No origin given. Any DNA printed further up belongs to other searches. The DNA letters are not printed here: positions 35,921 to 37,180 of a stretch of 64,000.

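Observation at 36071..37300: TPP riboswitch controlling an orphan PhnD-family binding protein fused to the thiE-thiL-thiD operon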

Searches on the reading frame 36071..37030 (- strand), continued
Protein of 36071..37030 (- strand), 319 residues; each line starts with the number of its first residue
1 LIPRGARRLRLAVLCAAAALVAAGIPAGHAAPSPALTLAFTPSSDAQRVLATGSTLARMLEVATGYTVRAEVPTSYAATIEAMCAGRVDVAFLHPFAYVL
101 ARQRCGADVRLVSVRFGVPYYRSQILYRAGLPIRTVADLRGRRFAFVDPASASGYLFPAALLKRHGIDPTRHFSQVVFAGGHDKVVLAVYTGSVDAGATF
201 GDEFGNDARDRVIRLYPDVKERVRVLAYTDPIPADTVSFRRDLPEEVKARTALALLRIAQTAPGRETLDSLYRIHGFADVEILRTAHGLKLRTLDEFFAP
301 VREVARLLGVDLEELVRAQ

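Call 26: find_encoding_contigs(protein=P0043, flank=7000, max_places=2)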
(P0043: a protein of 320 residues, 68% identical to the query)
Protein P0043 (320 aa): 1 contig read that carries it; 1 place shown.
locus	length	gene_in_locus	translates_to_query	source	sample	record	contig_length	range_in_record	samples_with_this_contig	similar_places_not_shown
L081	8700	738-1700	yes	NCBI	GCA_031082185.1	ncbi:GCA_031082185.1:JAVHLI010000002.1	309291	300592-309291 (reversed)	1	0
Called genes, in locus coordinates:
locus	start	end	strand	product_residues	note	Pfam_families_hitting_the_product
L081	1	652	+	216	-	PF12637:TSCPD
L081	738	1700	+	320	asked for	PF12974:Phosphonate-bd, PF09084:NMT1 (weak)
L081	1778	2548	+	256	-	PF00005:ABC_tran, PF13304:AAA_21 (faint)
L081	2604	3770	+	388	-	PF00528:BPD_transp_1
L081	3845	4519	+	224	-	PF01168:Ala_racemase_N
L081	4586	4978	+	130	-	PF04472:SepF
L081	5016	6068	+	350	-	PF01008:IF-2B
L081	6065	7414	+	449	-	PF13506:Glyco_transf_21, PF00535:Glycos_transf_2, PF10111:Glyco_tranf_2_2, PF13641:Glyco_tranf_2_3, PF13632:Glyco_trans_2_3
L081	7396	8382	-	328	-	PF13439:Glyco_transf_4, PF00534:Glycos_transf_1, PF13692:Glyco_trans_1_4, PF13524:Glyco_trans_1_2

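Call 27: find_encoding_contigs(protein=P0069, flank=7000, max_places=2)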
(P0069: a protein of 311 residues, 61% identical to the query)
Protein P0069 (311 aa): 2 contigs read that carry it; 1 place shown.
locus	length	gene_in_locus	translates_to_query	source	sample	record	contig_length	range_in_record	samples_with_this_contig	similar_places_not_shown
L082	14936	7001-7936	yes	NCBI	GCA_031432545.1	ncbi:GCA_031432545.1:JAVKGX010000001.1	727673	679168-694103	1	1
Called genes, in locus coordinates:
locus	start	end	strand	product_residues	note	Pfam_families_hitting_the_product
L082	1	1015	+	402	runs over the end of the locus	PF12679:ABC2_membrane_2, PF12698:ABC2_membrane_3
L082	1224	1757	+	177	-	PF22811:Zn_ribbon_NrdR, PF03477:ATP-cone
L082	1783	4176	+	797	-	PF00317:Ribonuc_red_lgN, PF02867:Ribonuc_red_lgC, PF12637:TSCPD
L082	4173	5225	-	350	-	PF00730:HhH-GPD, PF14815:NUDIX_4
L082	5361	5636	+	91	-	-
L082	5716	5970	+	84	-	-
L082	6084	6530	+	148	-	PF13560:HTH_31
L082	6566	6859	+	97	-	PF12837:Fer4_6 (faint), PF13237:Fer4_10 (faint), PF14697:Fer4_21 (faint), PF25160:LdpA_Fe-S-bd (weak), PF12838:Fer4_7, PF13187:Fer4_9 (weak), PF00037:Fer4, PF12797:Fer4_2 (weak), +3 more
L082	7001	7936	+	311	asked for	PF12974:Phosphonate-bd, PF09084:NMT1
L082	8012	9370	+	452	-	PF18073:Zn_ribbon_LapB, PF13481:AAA_25, PF03796:DnaB_C (weak), PF06745:ATPase, PF23442:DUF7125 (weak), PF13541:ChlI (weak)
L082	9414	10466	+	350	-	PF27675:YCF81_N, PF01850:PIN (weak), PF01938:TRAM (weak)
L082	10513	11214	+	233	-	PF01128:IspD, PF12804:NTP_transf_3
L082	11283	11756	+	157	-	PF02542:YgbB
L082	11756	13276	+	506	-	PF01406:tRNA-synt_1e, PF09334:tRNA-synt_1g (faint), PF09190:DALR_2, PF23493:CysS_C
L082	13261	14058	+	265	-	PF08032:SpoU_sub_bind, PF00588:SpoU_methylase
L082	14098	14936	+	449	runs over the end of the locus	PF12229:PG_binding_4, PF04294:VanW, PF07501:G5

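Call 28: find_encoding_contigs(protein=P0089, flank=7000, max_places=2)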
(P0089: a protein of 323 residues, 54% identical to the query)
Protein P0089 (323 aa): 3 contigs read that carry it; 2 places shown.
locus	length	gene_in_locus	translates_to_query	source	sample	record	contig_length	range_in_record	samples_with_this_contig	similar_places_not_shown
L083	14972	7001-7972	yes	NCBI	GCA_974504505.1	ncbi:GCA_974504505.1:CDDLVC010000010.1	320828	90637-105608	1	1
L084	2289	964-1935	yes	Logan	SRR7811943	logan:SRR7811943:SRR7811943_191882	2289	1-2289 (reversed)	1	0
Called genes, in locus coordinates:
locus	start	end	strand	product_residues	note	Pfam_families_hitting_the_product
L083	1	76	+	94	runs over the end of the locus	-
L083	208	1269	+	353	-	PF02163:Peptidase_M50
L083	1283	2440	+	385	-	PF12679:ABC2_membrane_2, PF12698:ABC2_membrane_3, PF12730:ABC2_membrane_4 (weak)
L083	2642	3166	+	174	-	PF22811:Zn_ribbon_NrdR, PF03477:ATP-cone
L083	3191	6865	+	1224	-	PF00317:Ribonuc_red_lgN, PF13403:Hint_2 (weak), PF14890:Intein_splicing (weak), PF14528:LAGLIDADG_3 (faint), PF02867:Ribonuc_red_lgC, PF12637:TSCPD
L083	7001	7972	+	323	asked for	PF12974:Phosphonate-bd, PF09084:NMT1 (weak)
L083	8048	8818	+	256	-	PF00005:ABC_tran, PF13304:AAA_21 (faint)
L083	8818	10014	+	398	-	PF00528:BPD_transp_1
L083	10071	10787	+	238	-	PF02578:Cu-oxidase_4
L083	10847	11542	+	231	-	PF01168:Ala_racemase_N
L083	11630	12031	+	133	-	PF04472:SepF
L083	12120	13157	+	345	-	PF01008:IF-2B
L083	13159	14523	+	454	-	PF13506:Glyco_transf_21, PF00535:Glycos_transf_2, PF10111:Glyco_tranf_2_2, PF13641:Glyco_tranf_2_3, PF13632:Glyco_trans_2_3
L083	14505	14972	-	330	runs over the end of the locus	PF13579:Glyco_trans_4_4, PF13439:Glyco_transf_4, PF00534:Glycos_transf_1, PF13692:Glyco_trans_1_4, PF13524:Glyco_trans_1_2 (weak)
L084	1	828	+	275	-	?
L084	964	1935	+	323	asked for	PF12974:Phosphonate-bd, PF09084:NMT1 (weak)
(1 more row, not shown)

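Call 43: search_solved_structures(query=A1, max_evalue=0.001, show_alignments=3)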
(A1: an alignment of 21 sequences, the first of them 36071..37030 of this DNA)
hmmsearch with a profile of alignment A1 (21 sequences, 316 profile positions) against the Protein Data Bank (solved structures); distinct sequences matched with E-value up to 0.001: 18.
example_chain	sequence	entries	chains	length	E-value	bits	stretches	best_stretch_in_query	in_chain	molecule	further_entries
5lv1_A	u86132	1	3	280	3.2e-38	134.7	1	23-251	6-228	PtxB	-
5jvb_A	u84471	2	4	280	7.3e-34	120.3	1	24-257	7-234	Phosphonate ABC transporter, periplasmic phosphonate-binding protein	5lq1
5o2j_A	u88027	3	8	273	6.4e-33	117.3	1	32-252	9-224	Probable phosphite transport system-binding protein PtxB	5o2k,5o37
6x6b_A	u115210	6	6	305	8.5e-26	93.8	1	55-268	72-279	ArrX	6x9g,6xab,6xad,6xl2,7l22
5me4_A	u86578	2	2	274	1.9e-25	92.7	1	61-258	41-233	Probable phosphite transport system-binding protein HtxB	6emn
6ghq_A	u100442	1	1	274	1.5e-24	89.8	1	61-258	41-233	Probable phosphite transport system-binding protein HtxB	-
6x8w_A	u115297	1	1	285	2.2e-24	89.2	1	55-268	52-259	ArrX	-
6ght_A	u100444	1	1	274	3.3e-24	88.6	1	61-258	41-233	Probable phosphite transport system-binding protein HtxB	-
3n5l_A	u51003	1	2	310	1e-23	87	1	57-268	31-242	Binding protein component of ABC phosphonate transporter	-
3p7i_A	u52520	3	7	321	1.1e-22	83.7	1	56-267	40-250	PhnD, subunit of alkylphosphonate ABC transporter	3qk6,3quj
3s4u_A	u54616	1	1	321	3.8e-22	81.9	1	56-267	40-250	PhnD, subunit of alkylphosphonate ABC transporter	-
9lf9_A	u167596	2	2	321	2.1e-17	66.3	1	30-255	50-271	Phosphonate ABC transporter, periplasmic phosphonate-binding protein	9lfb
7s6g_A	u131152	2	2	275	5.2e-15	58.4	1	68-278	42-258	Phosphonate ABC type transporter/ substrate binding component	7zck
6esk_A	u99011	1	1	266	6.4e-15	58.1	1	52-275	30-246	Putative periplasmic phosphite-binding-like protein (Pbl) PtxB-like protein designated Aio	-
6esv_A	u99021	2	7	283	7.7e-15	57.9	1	52-275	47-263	Putative periplasmic phosphite-binding-like protein (Pbl) PtxB-like protein designated Aio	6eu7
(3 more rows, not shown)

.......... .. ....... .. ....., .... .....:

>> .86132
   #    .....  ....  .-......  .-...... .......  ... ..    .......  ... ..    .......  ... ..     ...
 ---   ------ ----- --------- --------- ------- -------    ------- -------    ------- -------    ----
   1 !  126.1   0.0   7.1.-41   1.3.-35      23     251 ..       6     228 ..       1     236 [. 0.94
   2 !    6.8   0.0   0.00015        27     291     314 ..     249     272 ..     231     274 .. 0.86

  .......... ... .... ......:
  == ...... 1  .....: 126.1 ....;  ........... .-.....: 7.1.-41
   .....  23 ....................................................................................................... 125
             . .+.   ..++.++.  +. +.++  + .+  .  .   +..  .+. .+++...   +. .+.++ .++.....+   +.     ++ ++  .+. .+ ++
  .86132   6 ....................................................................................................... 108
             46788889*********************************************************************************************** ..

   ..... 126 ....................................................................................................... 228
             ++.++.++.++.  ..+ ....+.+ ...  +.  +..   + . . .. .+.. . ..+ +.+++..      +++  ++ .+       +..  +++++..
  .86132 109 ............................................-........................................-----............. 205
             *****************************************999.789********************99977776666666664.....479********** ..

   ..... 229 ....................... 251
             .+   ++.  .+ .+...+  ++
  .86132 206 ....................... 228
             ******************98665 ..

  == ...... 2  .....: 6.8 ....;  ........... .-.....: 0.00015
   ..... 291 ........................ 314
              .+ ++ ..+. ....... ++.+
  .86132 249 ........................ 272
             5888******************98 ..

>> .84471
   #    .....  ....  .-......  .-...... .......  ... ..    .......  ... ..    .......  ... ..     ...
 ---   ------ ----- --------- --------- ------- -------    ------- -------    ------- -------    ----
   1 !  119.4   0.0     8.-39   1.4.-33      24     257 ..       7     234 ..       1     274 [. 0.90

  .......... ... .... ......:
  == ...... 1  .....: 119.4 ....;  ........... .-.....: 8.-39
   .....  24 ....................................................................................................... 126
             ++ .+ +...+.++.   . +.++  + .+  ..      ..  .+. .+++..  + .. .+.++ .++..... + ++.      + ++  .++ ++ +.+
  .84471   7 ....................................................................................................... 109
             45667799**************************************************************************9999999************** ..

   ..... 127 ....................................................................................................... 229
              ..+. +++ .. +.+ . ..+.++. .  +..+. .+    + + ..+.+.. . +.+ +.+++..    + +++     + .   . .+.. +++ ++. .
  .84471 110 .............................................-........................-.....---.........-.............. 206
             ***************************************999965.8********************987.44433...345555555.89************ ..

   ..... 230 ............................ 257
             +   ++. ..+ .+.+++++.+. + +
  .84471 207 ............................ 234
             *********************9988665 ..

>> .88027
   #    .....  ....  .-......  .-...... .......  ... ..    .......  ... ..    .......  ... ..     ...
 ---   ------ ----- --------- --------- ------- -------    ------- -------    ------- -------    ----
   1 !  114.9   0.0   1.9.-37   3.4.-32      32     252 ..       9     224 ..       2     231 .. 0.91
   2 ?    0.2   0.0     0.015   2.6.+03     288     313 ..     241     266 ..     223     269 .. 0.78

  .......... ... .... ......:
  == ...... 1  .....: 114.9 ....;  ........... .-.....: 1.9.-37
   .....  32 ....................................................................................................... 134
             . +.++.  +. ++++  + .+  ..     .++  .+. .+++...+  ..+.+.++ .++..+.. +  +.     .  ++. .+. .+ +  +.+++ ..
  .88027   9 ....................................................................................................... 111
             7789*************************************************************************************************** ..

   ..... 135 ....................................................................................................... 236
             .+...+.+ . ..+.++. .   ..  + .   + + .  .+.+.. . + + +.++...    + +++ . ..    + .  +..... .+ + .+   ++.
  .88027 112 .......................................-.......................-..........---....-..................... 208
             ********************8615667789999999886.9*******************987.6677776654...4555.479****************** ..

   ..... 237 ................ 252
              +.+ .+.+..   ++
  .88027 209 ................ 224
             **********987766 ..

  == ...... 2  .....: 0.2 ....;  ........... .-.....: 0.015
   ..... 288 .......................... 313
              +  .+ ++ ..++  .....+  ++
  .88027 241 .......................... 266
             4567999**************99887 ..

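Call 46: predict_structure(alignment_id=A1)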
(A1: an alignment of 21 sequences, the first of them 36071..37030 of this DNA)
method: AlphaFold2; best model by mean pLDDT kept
length: 319 residues; sequences in the alignment: 21
mean_pLDDT: 91.1   pTM: 0.82
mean pLDDT of the five models: 91.1, 90.2, 89.5, 89.4, 89.1
residues with pLDDT >= 90: 251; 70-90: 45; 50-70: 16; < 50: 7
segments of 3 or more residues with pLDDT < 50: none
pLDDT, mean of each block of 10 residues (from residue 1): 63 72 53 88 85 97 97 93 97 96 98 94 96 96 93 92 93 93 96 97 86 96 96 96 97 98 97 95 95 96 94 78
secondary structure, 60 per line:
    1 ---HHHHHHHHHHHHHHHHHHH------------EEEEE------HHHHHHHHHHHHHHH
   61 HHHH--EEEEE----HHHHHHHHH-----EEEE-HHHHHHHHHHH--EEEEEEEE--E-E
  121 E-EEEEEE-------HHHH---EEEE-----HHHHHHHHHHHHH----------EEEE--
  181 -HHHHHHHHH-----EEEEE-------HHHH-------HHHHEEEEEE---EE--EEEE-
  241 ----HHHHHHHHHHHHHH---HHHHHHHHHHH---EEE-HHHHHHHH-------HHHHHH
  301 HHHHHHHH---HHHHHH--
elements in order: H4-22 E35-39 H46-64 E67-71 H76-84 E90-93 H95-105 E108-115 E123-128 H136-139 E143-146 H152-164 E175-178 H182-190 E196-200 H208-211 H219-222 E223-228 E236-239 H245-258 H262-272 E276-278 H280-287 H295-308 H312-317
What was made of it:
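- On PhnD / PhnT-family SBP (PF12974, TIGR01098, TC 3.A.1.9): AF2 pLDDT 91 (call 46).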

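Call 51: fold_search(model_id=the predicted structure, library=pdb)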
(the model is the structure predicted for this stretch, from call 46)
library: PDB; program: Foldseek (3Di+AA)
matches with E <= 10: 1598; with E <= 0.001: 1054
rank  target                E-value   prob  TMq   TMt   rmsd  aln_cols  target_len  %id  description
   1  5o2k_B                1.4e-26  1.00  0.69  0.82   3.7       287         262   26  Native apo-structure of Pseudomonas stutzeri PtxB to 2.1 A resolution (released 2017-12-06)
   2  5o2k_A                6.9e-26  1.00  0.71  0.83   3.5       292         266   27  Native apo-structure of Pseudomonas stutzeri PtxB to 2.1 A resolution (released 2017-12-06)
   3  5o2k_C                7.4e-26  1.00  0.69  0.83   3.3       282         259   26  Native apo-structure of Pseudomonas stutzeri PtxB to 2.1 A resolution (released 2017-12-06)
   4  5o2j                  1.2e-25  1.00  0.61  0.73   4.8       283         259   28  Pseudomonas stutzeri PtxB in complex with phosphite to 1.52 A resolution (released 2017-12-06)
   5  5o2k_E                1.5e-25  1.00  0.70  0.85   3.1       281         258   25  Native apo-structure of Pseudomonas stutzeri PtxB to 2.1 A resolution (released 2017-12-06)
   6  5o37                  1.7e-25  1.00  0.61  0.72   4.9       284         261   28  Pseudomonas stutzeri PtxB in complex with methylphosphonate (MPn) to 1.37 A resolution (released 2017-12-06)
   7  5jvb_A                9.2e-25  1.00  0.59  0.72   4.7       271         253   25  1.95A resolution structure of PtxB from Trichodesmium erythraeum IMS101 in complex with phosphite (released 2017-11-29)
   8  5lq1_A                9.8e-25  1.00  0.61  0.73   4.7       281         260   24  1.41 A resolution structure of PtxB from Trichodesmium erythraeum IMS101 in complex with methylphosphonate (released 2017-12-06)
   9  5lv1_A                1.1e-24  1.00  0.63  0.73   4.8       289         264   27  2.12 A resolution structure of PtxB from Prochlorococcus marinus (MIT 9301) in complex with phosphite (released 2017-12-06)
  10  6x8w                  2.1e-24  1.00  0.64  0.78   3.9       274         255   23  Structure of ArrX Y138A mutant protein bound to sulfate from Chrysiogenes arsenatis (released 2021-02-17)
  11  5lq1_B                3.6e-24  1.00  0.60  0.72   4.7       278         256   25  1.41 A resolution structure of PtxB from Trichodesmium erythraeum IMS101 in complex with methylphosphonate (released 2017-12-06)
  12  5o2k_F                5.3e-24  1.00  0.68  0.83   3.3       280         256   25  Native apo-structure of Pseudomonas stutzeri PtxB to 2.1 A resolution (released 2017-12-06)
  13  5jvb_B                5.3e-24  1.00  0.59  0.72   4.8       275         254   25  1.95A resolution structure of PtxB from Trichodesmium erythraeum IMS101 in complex with phosphite (released 2017-11-29)
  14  7l22                  6.9e-24  1.00  0.62  0.75   4.2       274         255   24  Structure of chloride soak form of ArrX from Chrysiogenes arsenatis (released 2021-02-17)
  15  6x9g                  1.5e-23  1.00  0.62  0.75   4.2       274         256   24  Structure of the malonate-bound form of ArrX from Chrysiogenes arsenatis (released 2021-02-17)
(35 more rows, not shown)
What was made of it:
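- On PhnD / PhnT-family SBP (PF12974, TIGR01098, TC 3.A.1.9): Foldseek to PtxB at E 1e-26 (call 51).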

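Call 59: find_encoding_contigs(protein=P0002, flank=8000, max_places=2)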
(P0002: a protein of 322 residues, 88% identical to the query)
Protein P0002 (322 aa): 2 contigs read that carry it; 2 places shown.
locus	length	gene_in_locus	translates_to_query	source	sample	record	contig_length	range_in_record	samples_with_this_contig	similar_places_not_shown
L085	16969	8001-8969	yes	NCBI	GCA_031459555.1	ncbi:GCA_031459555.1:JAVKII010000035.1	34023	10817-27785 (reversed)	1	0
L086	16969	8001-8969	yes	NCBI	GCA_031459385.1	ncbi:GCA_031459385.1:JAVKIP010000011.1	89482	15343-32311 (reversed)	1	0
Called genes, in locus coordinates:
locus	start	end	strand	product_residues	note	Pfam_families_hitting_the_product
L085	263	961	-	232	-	PF07302:AroM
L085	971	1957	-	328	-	-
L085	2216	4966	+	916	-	PF02743:dCache_1 (weak), PF13492:GAF_3 (faint), PF00672:HAMP, PF00512:HisKA, PF02518:HATPase_c, PF00072:Response_reg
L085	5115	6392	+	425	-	PF07690:MFS_1, PF13347:MFS_2, PF07690:MFS_1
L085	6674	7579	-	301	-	PF00581:Rhodanese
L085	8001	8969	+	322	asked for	PF12974:Phosphonate-bd, PF09084:NMT1 (weak)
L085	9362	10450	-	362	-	PF00296:Bac_luciferase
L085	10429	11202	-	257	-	PF00528:BPD_transp_1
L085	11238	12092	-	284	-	PF00497:SBP_bac_3, PF10613:Lig_chan-Glu_bd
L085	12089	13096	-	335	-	PF00389:2-Hacid_dh, PF02826:2-Hacid_dh_C, PF03446:NAD_binding_2 (weak)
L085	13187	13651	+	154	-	-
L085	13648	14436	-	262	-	PF00483:NTP_transferase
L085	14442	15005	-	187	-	PF00881:Nitroreductase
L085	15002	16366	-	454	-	PF01938:TRAM, PF02475:TRM5-TYW2_MTfase (faint), PF05958:tRNA_U5-meth_tr, PF13649:Methyltransf_25 (weak), PF13847:Methyltransf_31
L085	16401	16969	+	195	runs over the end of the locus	PF00881:Nitroreductase, PF14512:TM1586_NiRdase (faint), PF00881:Nitroreductase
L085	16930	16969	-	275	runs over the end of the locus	-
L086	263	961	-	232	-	PF07302:AroM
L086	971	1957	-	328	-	-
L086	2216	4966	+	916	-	PF02743:dCache_1 (weak), PF00672:HAMP, PF00512:HisKA, PF02518:HATPase_c, PF00072:Response_reg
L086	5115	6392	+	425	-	PF07690:MFS_1, PF13347:MFS_2, PF07690:MFS_1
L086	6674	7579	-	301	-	PF00581:Rhodanese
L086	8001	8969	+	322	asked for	PF12974:Phosphonate-bd, PF09084:NMT1 (weak)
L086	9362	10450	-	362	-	PF00296:Bac_luciferase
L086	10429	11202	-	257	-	PF00528:BPD_transp_1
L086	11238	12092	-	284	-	PF00497:SBP_bac_3, PF10613:Lig_chan-Glu_bd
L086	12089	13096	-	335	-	PF00389:2-Hacid_dh, PF02826:2-Hacid_dh_C, PF03446:NAD_binding_2 (weak)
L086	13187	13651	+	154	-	-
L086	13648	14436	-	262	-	PF00483:NTP_transferase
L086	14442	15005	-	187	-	PF00881:Nitroreductase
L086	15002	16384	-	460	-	PF01938:TRAM, PF05958:tRNA_U5-meth_tr, PF02475:TRM5-TYW2_MTfase (faint), PF13649:Methyltransf_25 (weak), PF13847:Methyltransf_31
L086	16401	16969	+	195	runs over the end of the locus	PF00881:Nitroreductase, PF14512:TM1586_NiRdase (faint), PF00881:Nitroreductase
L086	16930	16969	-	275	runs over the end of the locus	-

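Call 60: find_encoding_contigs(protein=P0003, flank=8000, max_places=2)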
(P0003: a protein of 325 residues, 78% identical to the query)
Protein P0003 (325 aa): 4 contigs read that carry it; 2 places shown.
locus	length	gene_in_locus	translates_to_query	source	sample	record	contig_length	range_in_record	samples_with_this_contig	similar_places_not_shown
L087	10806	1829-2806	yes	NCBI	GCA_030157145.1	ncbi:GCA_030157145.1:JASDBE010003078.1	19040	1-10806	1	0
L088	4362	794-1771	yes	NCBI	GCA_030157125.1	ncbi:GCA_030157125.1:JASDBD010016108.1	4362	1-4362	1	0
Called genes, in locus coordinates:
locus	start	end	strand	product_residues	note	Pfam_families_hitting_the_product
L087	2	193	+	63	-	?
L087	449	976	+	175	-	PF09515:Thia_YuaJ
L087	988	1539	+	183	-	PF04263:TPK_catalytic (weak), PF04265:TPK_B1_binding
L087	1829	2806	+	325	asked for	PF12974:Phosphonate-bd, PF09084:NMT1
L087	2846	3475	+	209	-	PF02581:TMP-TENI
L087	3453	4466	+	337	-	PF00586:AIRS, PF02769:AIRS_C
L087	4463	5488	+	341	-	PF08240:ADH_N, PF00107:ADH_zinc_N, PF13602:ADH_zinc_N_2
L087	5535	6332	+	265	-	PF08543:Phos_pyr_kin, PF00294:PfkB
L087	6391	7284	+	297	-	PF01430:HSP33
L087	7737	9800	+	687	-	PF17191:RecG_wedge, PF00270:DEAD, PF00271:Helicase_C, PF19833:RecG_dom3_C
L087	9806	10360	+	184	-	PF03602:Cons_hypoth95, PF05175:MTS (weak)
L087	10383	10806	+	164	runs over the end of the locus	PF01467:CTP_transf_like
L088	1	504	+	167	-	?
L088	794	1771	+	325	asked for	PF12974:Phosphonate-bd, PF09084:NMT1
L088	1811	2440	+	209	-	PF02581:TMP-TENI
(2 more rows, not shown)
